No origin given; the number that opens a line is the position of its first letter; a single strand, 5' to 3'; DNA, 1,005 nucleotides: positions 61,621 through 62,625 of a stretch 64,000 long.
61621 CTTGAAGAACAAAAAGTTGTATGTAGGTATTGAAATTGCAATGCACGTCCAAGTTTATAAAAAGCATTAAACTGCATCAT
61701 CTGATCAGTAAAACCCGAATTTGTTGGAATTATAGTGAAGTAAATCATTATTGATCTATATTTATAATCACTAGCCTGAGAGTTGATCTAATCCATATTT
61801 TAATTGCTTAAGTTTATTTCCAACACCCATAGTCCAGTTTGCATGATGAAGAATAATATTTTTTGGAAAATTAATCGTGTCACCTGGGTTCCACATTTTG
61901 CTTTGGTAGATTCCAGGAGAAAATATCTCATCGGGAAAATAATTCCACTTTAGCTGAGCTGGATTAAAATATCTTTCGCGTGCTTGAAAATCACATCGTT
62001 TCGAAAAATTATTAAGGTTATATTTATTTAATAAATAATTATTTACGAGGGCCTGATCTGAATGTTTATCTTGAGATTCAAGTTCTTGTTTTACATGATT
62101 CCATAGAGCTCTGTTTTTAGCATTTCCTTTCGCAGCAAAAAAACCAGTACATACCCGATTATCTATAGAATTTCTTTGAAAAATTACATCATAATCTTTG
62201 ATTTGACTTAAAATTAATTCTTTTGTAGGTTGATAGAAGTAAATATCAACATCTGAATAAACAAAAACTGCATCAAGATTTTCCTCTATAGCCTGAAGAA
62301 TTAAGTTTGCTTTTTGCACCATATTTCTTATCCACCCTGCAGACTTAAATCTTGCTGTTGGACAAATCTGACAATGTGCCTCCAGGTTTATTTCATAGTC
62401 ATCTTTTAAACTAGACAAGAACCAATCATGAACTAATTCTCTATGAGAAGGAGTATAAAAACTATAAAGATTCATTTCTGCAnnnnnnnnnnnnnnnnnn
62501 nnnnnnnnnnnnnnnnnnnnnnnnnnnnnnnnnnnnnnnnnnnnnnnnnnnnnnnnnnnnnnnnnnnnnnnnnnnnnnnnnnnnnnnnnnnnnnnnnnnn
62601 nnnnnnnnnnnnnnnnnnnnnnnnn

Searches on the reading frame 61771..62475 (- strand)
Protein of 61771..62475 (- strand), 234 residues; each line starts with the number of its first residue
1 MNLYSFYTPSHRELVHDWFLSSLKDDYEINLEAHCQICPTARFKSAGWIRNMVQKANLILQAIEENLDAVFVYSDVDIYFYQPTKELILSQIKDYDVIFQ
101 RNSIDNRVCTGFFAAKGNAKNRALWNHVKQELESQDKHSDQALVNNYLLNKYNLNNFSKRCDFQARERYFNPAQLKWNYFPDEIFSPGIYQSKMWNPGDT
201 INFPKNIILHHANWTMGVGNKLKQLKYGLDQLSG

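Call 93: search_protein_families(library=pfam, proteins=[window:61771-62475:-], max_evalue=0.0001)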
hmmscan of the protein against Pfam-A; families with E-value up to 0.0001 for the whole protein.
window:61771-62475:- (234 aa): 1 family
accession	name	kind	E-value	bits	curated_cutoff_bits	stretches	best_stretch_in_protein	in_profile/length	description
PF03407.22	Nucleotid_trans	-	8.7e-16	59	22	1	41-225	41-208/208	Nucleotide-diphospho-sugar transferase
